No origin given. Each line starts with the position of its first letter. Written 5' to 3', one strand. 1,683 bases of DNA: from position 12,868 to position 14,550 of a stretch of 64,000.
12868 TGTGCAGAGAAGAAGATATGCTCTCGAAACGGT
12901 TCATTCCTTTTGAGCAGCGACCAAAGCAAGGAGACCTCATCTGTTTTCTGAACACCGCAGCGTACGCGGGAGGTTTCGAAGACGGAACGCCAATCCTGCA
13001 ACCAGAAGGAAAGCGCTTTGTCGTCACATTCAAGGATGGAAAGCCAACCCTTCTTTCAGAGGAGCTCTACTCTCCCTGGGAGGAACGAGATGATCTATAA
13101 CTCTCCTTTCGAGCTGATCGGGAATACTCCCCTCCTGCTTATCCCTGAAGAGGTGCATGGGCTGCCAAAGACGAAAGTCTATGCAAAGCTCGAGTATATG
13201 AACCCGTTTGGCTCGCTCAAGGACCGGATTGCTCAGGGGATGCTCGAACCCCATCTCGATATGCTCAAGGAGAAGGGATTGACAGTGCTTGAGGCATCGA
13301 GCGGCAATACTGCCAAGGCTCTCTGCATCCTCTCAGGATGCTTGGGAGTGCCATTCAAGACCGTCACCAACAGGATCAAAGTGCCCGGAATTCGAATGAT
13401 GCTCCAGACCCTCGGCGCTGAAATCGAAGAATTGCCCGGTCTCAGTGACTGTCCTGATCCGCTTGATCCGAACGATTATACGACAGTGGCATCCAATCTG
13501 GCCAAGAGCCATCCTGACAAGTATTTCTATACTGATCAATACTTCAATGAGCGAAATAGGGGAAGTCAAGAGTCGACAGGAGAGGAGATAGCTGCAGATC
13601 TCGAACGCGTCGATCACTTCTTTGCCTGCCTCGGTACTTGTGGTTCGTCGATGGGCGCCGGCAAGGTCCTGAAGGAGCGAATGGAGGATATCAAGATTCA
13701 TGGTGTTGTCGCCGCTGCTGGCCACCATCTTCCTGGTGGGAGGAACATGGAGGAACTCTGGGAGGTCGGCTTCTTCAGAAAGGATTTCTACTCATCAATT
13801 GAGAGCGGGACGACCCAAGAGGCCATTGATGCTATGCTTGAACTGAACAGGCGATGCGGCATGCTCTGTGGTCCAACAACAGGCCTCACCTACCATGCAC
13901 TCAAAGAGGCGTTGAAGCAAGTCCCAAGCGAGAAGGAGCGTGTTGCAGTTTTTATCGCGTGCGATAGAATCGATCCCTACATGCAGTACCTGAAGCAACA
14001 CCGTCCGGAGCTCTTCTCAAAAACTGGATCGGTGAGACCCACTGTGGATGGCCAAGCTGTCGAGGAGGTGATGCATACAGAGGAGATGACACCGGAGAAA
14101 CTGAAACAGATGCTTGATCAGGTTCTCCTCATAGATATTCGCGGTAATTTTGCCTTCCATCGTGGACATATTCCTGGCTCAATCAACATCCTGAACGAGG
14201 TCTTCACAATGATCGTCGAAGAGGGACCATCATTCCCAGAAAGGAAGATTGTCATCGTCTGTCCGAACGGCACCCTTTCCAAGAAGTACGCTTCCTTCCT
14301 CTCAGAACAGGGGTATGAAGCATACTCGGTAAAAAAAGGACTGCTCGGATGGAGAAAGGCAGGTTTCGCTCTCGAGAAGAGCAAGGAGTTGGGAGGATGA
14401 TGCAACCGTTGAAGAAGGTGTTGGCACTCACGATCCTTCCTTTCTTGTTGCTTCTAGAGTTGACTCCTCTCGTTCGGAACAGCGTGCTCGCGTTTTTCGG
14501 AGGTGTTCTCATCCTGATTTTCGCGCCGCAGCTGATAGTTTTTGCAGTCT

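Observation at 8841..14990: Candidate Fur/Zur-controlled metal-homeostasis or small-molecule biosynthesis cluster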

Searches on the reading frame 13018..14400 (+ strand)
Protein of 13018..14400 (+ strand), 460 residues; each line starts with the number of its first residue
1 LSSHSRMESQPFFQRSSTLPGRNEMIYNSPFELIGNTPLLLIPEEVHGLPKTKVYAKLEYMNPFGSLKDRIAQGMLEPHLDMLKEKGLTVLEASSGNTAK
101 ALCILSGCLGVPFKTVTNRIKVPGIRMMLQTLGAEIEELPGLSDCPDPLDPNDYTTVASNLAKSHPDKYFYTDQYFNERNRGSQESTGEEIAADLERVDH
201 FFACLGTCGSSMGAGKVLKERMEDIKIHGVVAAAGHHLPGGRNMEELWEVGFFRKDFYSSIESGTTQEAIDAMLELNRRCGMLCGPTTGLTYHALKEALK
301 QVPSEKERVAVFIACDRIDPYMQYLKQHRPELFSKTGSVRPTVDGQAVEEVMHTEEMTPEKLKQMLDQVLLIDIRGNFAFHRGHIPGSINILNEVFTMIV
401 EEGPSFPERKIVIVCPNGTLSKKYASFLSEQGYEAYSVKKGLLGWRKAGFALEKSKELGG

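Call 3: search_protein_families(library=pfam, proteins=[window:13018-14400:+], max_evalue=0.01)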
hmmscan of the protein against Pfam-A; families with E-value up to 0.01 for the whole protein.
window:13018-14400:+ (460 aa): 2 families
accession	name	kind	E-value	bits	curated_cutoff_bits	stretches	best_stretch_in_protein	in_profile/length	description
PF00291.31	PALP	-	1.3e-47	163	35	1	33-315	4-294/295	Pyridoxal-phosphate dependent enzyme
PF00581.25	Rhodanese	-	1.7e-14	54.5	22.2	1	358-447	1-101/102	Rhodanese-like domain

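Call 4: search_protein_families(library=ncbifam, proteins=[window:13018-14400:+], max_evalue=0.01)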
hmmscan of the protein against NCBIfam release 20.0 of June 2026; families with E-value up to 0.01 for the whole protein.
window:13018-14400:+ (460 aa): 31 families (the best 25 are shown)
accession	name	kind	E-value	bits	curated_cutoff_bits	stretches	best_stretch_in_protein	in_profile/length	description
TIGR01136.1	cysKM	subfamily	1.3e-40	139.6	344.15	1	32-322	3-294/299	cysteine synthase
TIGR01138.1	cysM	equivalog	6e-34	117.9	394.2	1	32-322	4-285/290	cysteine synthase B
TIGR03945.1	PLP_SbnA_fam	equivalog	7.6e-34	117.2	349.95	1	32-323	3-296/304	2,3-diaminopropionate biosynthesis protein SbnA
NF008735.0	PRK11761.1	equivalog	1.1e-32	113.5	413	1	32-322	8-289/296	cysteine synthase CysM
TIGR01139.1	cysK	equivalog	6.8e-31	107.6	350.95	1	32-322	3-293/298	cysteine synthase A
TIGR01137.1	cysta_beta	equivalog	7.7e-31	107.2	510.25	1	31-324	6-308/457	cystathionine beta-synthase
NF007989.0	PRK10717.1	equivalog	2e-30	106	387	1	26-228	4-208/334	cysteine synthase A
NF053679.1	CysteaSynCapA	equivalog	6e-30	104.1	600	1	24-233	4-211/329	cysteate synthase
NF006444.0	PRK08762.1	equivalog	2.4e-11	42.9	449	1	351-456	11-118/387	molybdopterin-synthase adenylyltransferase MoeB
NF001195.0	PRK00162.1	equivalog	2.8e-10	40.4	102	1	356-451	6-102/108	thiosulfate sulfurtransferase GlpE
NF005292.0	PRK06815.1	equivalog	3.5e-09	36.1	371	1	46-233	30-205/320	threonine/serine dehydratase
TIGR00260.1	thrC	equivalog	2e-08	33.8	167.1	1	36-105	22-92/340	threonine synthase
NF005454.0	PRK07048.1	equivalog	9.1e-07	28.3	452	1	46-236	34-212/324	threo-3-hydroxy-L-aspartate ammonia-lyase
TIGR01127.1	ilvA_1Cterm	equivalog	2.7e-06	26.6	378.75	1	51-234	14-185/380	threonine ammonia-lyase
NF006389.0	PRK08638.1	equivalog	3.7e-06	26.1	453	1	51-237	41-215/333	bifunctional threonine ammonia-lyase/L-serine ammonia-lyase TdcB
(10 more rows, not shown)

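Call 12: find_homologous_proteins(query=window:13090-14397:+)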
Query window:13090-14397:+ (436 aa): 4623 proteins with E <= 0.001 among 8000 candidates; the best 120 are listed.
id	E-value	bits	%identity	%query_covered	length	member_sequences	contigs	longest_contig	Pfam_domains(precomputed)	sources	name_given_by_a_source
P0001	1.0e-296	1002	100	100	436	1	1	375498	PF00291.32,PF00581.26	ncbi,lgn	-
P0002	1.3e-181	623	64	97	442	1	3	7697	PF00291.32,PF00581.26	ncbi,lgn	ncbi:MAG: pyridoxal-phosphate dependent enzyme [Candidatus Woesearchaeota archaeon]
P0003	2.8e-171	588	62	99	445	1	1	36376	PF00291.32,PF00581.26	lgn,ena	-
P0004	5.3e-171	588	63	99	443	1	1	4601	PF00291.32,PF00581.26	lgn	-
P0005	1.2e-168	580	61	98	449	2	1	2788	PF00291.32,PF00581.26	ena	-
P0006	3.8e-168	578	60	98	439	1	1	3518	PF00291.32,PF00581.26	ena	-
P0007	2.9e-166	572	60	99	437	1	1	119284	PF00291.32,PF00581.26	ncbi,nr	ncbi:MAG: pyridoxal-phosphate dependent enzyme [Patescibacteria group bacterium]|nr:pyridoxal-phosph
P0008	3.5e-165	568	58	100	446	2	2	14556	PF00291.32,PF00581.26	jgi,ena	-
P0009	3.0e-164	565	59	99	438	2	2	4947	PF00291.32,PF00581.26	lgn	-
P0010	2.3e-163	562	56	100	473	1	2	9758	PF00291.32,PF00581.26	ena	-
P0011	6.3e-163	561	56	99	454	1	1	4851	PF00291.32,PF00581.26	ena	-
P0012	9.0e-161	554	58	98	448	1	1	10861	PF00291.32,PF00581.26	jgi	-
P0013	4.9e-160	551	58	99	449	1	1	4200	PF00291.32,PF00581.26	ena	-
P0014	3.2e-159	549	59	99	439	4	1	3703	PF00291.32,PF00581.26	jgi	-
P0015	4.1e-159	548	57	99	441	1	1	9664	PF00291.32,PF00581.26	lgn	-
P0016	4.2e-159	548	59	99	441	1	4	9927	PF00291.32,PF00581.26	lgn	-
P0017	6.6e-159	548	58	99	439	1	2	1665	PF00291.32,PF00581.26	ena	-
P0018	1.0e-158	547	58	98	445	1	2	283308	PF00291.32,PF00581.26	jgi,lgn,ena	jgi:cysteine synthase B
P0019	7.8e-158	544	54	99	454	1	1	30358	PF00291.32,PF00581.26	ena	-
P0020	1.8e-157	543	57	99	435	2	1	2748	PF00291.32,PF00581.26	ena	-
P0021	2.5e-157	542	58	97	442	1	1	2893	PF00291.32,PF00581.26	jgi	jgi:cysteine synthase B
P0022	9.3e-157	541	57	97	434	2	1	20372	PF00291.32,PF00581.26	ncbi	-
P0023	2.0e-156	540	55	100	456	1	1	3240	PF00291.32,PF00581.26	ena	-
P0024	4.5e-156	538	56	98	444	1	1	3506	PF00291.32,PF00581.26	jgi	-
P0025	8.4e-156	537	56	100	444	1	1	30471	PF00291.32,PF00581.26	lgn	-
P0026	1.5e-155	537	55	99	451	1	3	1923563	PF00291.32,PF00581.26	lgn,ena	-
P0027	2.3e-155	536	56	100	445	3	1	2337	PF00291.32,PF00581.26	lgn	-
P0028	6.0e-154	531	56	99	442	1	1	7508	PF00291.32,PF00581.26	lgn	-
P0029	1.3e-153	530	55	99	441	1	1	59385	PF00291.32,PF00581.26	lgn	-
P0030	9.2e-153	527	55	98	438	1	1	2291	PF00291.32,PF00581.26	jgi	jgi:cysteine synthase B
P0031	2.4e-152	526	55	99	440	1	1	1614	PF00291.32,PF00581.26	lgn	-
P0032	6.3e-152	525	63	88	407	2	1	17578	PF00291.32,PF00581.26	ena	-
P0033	8.8e-152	524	55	99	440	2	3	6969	PF00291.32,PF00581.26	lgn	-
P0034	2.0e-151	523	55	99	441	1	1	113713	PF00291.32,PF00581.26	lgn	-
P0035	3.0e-151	522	54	99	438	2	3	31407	PF00291.32,PF00581.26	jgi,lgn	jgi:cysteine synthase B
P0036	1.2e-150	521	54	99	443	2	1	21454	PF00291.32,PF00581.26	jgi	jgi:cysteine synthase B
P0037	2.4e-150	519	53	99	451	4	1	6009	PF00291.32,PF00581.26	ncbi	-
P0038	3.3e-150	519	55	99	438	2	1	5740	PF00291.32,PF00581.26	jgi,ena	-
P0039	2.3e-149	516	54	99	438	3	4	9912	PF00291.32,PF00581.26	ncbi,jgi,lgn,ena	jgi:cysteine synthase/rhodanese-related sulfurtransferase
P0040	3.8e-149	516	54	99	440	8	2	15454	PF00291.32,PF00581.26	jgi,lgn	-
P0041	4.8e-149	515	54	99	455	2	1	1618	PF00291.32,PF00581.26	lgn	-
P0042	7.0e-149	515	53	99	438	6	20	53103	PF00291.32,PF00581.26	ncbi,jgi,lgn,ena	jgi:cysteine synthase B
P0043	2.8e-148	513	52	99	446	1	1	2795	PF00291.32,PF00581.26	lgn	-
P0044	4.2e-148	512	54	99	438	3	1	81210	PF00291.32,PF00581.26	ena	-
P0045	7.3e-148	511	54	99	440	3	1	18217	PF00291.32,PF00581.26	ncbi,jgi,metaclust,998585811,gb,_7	metaclust:\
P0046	1.3e-146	507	52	99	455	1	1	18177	PF00291.32,PF00581.26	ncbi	-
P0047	1.3e-146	507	53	98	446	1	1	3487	PF00291.32,PF00581.26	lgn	-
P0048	2.8e-146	506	53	97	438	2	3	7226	PF00291.32,PF00581.26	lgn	-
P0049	8.5e-146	505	54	99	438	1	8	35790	PF00291.32,PF00581.26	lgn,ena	-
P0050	2.0e-145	503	55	97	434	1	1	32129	PF00291.32,PF00581.26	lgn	-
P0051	4.3e-145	502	53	99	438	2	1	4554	PF00291.32,PF00581.26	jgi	-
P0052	5.1e-145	502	54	99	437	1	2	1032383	PF00291.32,PF00581.26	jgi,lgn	jgi:cysteine synthase B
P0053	6.9e-145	502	53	99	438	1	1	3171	PF00291.32,PF00581.26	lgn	-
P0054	3.5e-144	499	53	99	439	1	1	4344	PF00291.32,PF00581.26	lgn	-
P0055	4.3e-144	499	53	97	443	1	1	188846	PF00291.32,PF00581.26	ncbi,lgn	-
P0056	9.1e-144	498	54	99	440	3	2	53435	PF00291.32,PF00581.26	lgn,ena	-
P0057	2.1e-143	497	51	99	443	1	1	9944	PF00291.32,PF00581.26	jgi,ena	-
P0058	3.6e-143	496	52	99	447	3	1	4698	PF00291.32,PF00581.26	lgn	-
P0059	8.1e-143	495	50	100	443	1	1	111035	PF00291.32,PF00581.26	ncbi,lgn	ncbi:MAG: pyridoxal-phosphate dependent enzyme [Alphaproteobacteria bacterium]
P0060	9.1e-143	495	53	99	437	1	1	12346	PF00291.32,PF00581.26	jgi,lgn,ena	-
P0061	3.7e-142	493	54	99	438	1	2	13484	PF00291.32,PF00581.26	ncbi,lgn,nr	ncbi:MAG: pyridoxal-phosphate dependent enzyme [Ktedonobacterales bacterium]|nr:pyridoxal-phosphate 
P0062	4.4e-142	492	52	98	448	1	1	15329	PF00291.32,PF00581.26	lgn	-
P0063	5.8e-142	492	53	99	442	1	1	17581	PF00291.32,PF00581.26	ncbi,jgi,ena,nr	ncbi:MAG TPA: pyridoxal-phosphate dependent enzyme [Candidatus Paceibacterota bacterium]|nr:pyridoxa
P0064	6.9e-142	492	53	99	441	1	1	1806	PF00291.32,PF00581.26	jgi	jgi:cysteine synthase B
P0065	6.9e-142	492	52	99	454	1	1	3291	PF00291.32,PF00581.26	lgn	-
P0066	7.2e-142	492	54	99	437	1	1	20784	PF00291.32,PF00581.26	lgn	-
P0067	1.0e-141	491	50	99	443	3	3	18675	PF00291.32,PF00581.26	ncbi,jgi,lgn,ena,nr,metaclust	ncbi:MAG: pyridoxal-phosphate dependent enzyme [Chloroflexi bacterium]|nr:MAG: pyridoxal-phosphate d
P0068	1.0e-141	491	51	99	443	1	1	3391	PF00291.32,PF00581.26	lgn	-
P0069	1.2e-141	491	52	99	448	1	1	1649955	PF00291.32,PF00581.26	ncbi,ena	-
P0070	1.2e-141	491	52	99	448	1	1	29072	PF00291.32,PF00581.26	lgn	-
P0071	1.3e-141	491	52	99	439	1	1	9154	PF00291.32,PF00581.26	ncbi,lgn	-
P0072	4.9e-141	489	53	99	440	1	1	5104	PF00291.32,PF00581.26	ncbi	-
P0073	9.5e-141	488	52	99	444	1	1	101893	PF00291.32,PF00581.26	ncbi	-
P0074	2.1e-140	487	50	99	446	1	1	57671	PF00291.32,PF00581.26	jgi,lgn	-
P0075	6.7e-140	485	53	99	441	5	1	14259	PF00291.32,PF00581.26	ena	-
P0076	1.2e-139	484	51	99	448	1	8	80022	PF00291.32,PF00581.26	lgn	-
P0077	3.2e-139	483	51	99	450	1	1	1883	PF00291.32,PF00581.26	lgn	-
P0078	6.6e-139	482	53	99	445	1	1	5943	PF00291.32,PF00581.26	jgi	-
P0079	1.0e-138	481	50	100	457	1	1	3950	PF00291.32,PF00581.26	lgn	-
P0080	1.1e-138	481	51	99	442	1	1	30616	PF00291.32,PF00581.26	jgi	jgi:cysteine synthase B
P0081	1.8e-138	480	53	97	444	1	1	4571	PF00291.32,PF00581.26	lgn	-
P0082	2.9e-138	480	50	100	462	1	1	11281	PF00291.32,PF00581.26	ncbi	-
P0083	6.7e-138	478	50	100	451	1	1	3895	PF00291.32,PF00581.26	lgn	-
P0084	6.9e-138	478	51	99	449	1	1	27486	PF00291.32,PF00581.26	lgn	-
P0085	9.3e-138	478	51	99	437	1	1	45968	PF00291.32,PF00581.26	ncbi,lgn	ncbi:MAG: pyridoxal-phosphate dependent enzyme [Candidatus Dojkabacteria bacterium]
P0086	2.0e-137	477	50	98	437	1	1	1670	PF00291.32,PF00581.26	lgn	-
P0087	2.4e-137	477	52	99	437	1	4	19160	PF00291.32,PF00581.26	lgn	-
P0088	2.8e-137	476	52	97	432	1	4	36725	PF00291.32,PF00581.26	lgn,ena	-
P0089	4.5e-137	476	51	99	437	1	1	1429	PF00291.32,PF00581.26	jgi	jgi:cysteine synthase/rhodanese-related sulfurtransferase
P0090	7.5e-137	475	52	99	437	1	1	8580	PF00291.32,PF00581.26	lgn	-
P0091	8.8e-137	475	50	99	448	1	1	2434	PF00291.32,PF00581.26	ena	-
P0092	3.6e-136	473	51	97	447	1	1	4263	PF00291.32,PF00581.26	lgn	-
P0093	1.7e-135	471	50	98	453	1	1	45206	PF00291.32,PF00581.26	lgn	-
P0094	2.5e-135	470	52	99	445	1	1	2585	PF00291.32,PF00581.26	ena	-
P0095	1.1e-134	468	50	98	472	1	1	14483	PF00291.32,PF00581.26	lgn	-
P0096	1.5e-134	467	51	99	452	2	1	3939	PF00291.32,PF00581.26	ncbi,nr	ncbi:MAG: pyridoxal-phosphate dependent enzyme [Deltaproteobacteria bacterium]|nr:pyridoxal-phosphat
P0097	2.2e-134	467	50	99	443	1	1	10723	PF00291.32,PF00581.26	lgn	-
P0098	4.8e-134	466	49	99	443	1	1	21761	PF00291.32,PF00581.26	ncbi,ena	-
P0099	1.1e-133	465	50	98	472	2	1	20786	PF00291.32,PF00581.26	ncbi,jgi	jgi:cysteine synthase/rhodanese-related sulfurtransferase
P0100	2.1e-133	464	50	98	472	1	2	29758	PF00291.32,PF00581.26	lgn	-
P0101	2.1e-133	464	50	98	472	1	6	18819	PF00291.32,PF00581.26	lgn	-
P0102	3.4e-133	463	50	99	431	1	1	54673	PF00291.32,PF00581.26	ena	-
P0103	3.5e-133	463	50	99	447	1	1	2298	PF00291.32,PF00581.26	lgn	-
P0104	4.4e-133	463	51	99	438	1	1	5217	PF00291.32,PF00581.26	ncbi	-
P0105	7.9e-133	462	49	97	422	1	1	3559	PF00291.32,PF00581.26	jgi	-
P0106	2.2e-132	460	49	100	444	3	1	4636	PF00291.32,PF00581.26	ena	-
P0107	2.6e-132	460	48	98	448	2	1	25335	PF00291.32,PF00581.26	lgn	-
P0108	1.5e-131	458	49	99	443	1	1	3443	PF00291.32,PF00581.26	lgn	-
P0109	3.2e-131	457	49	99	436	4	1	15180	PF00291.32,PF00581.26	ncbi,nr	ncbi:pyridoxal-phosphate dependent enzyme [Candidatus Gracilibacteria bacterium]|nr:pyridoxal-phosph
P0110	4.2e-131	456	49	99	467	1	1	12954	PF00291.32,PF00581.26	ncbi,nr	ncbi:MAG: pyridoxal-phosphate dependent enzyme [Deltaproteobacteria bacterium]|nr:pyridoxal-phosphat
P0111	1.0e-130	455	48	98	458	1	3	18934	PF00291.32,PF00581.26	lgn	-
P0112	1.2e-130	455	49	99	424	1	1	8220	PF00291.32,PF00581.26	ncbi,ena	-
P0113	1.9e-130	454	49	97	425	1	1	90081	PF00291.32,PF00581.26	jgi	-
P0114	2.1e-130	454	48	99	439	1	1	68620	PF00291.32,PF00581.26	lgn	-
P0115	6.4e-130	452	49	99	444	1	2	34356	PF00291.32,PF00581.26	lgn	-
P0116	2.7e-129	450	49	99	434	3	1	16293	PF00291.32,PF00581.26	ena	-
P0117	3.7e-129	450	48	99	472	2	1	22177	PF00291.32,PF00581.26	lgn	-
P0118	1.1e-128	448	50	99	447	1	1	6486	PF00291.32,PF00581.26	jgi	jgi:cysteine synthase/rhodanese-related sulfurtransferase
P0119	1.2e-128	448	48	100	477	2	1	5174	PF00291.32,PF00581.26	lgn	-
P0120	7.4e-128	445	48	99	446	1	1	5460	PF00291.32,PF00581.26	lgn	-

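Call 14: find_related_loci(query=A1, collection=genome_contigs, flank=10000)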
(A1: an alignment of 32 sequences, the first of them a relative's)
Query A1 (436 aa) in genome_contigs; peptide patterns used: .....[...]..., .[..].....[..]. (x = any residue, [..] = any of these).
600 stretches matched a pattern (row limit reached: there are more); 592 encode a relative of the query (tblastn E <= 1e-3); the best 80 are kept; 80 distinct loci.
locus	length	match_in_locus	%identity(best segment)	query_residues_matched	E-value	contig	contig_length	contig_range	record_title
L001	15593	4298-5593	61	1-427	7e-175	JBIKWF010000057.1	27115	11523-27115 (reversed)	MAG: Bdellovibrionota bacterium isolate ME2015-09-01_3300035663_group6_bin89 Rohwer_bin1204_scaffold_933_c1, whole genom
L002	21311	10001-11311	60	1-431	6e-174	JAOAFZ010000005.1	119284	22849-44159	MAG: Patescibacteria group bacterium isolate SKW302 NODE_5_length_119284_cov_8.447860, whole genome shotgun sequence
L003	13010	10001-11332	53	1-434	4e-156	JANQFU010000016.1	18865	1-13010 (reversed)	MAG: Alphaproteobacteria bacterium isolate PL23b_bin.17 k99_1927392, whole genome shotgun sequence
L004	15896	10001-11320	52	1-431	8e-155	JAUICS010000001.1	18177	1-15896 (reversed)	MAG: Alphaproteobacteria bacterium isolate 7_bin.41 NODE_2823_length_18177_cov_0.842382, whole genome shotgun sequence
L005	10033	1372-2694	53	1-431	9e-149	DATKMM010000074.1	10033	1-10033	MAG TPA_asm: Candidatus Paceibacterota bacterium isolate SMAG_U14711 k141_4602876, whole genome shotgun sequence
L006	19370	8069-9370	47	1-430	2e-127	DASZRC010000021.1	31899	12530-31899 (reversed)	MAG TPA_asm: Patescibacteria group bacterium isolate SMAG_U6014 k141_960390, whole genome shotgun sequence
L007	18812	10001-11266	48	1-423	5e-125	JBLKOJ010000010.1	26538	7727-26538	MAG: Candidatus Woesearchaeota archaeon isolate MAG.40.165 NODE_5403_length_26538_cov_29.074185, whole genome shotgun se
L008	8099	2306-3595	42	1-428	5e-113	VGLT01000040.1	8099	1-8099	MAG: Candidatus Uhrbacteria bacterium isolate M_DeepCast_50m_m1_090 M_DeepCast_50m_m1_090_Ga0194121_10016285, whole geno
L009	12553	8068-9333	44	1-428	2e-112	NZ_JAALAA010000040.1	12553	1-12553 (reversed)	Nocardioides turkmenicus strain KC13 KC13_contig_40_length_12553_56.2_0.89, whole genome shotgun sequence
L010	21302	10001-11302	42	1-430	5e-111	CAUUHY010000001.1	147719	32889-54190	MAG TPA_asm: uncultured Eubacteriales bacterium isolate ERR10228885_bin.35_MetaWRAP_v1.3_MAG genome assembly, contig: ER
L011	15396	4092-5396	45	1-428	1e-110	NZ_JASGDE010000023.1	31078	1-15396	MAG: Micropruina sp. isolate 1M007 JMF-2106-05-0001A.bin.7_22, whole genome shotgun sequence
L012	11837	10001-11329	43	1-436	2e-110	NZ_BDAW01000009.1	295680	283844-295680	Nocardia acidivorans NBRC 108247, whole genome shotgun sequence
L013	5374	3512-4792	43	1-422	1e-110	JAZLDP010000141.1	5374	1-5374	MAG: Clostridia bacterium isolate T1900045029_TC20190022.MAGScoT_cleanbin_000015 SGB_4447_k141_1650200, whole genome sho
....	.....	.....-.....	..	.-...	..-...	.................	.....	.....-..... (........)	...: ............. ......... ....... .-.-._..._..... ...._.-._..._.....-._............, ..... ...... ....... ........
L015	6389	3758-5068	42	1-431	3e-110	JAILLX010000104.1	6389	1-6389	MAG: bacterium isolate RUI239 k141_10430991_flag=1_multi=5.4201_len=6389, whole genome shotgun sequence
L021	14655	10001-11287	42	8-431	5e-109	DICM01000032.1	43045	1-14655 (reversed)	MAG TPA_asm: Bacillales bacterium UBA5026 UBA5026_contig_1463, whole genome shotgun sequence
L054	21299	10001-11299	42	1-430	6e-105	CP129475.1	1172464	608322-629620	MAG: Candidatus Dojkabacteria bacterium isolate cMAG.21 chromosome, complete genome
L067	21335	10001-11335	41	1-435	5e-104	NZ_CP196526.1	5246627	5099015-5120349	Gordonia terrae strain B62 chromosome, complete genome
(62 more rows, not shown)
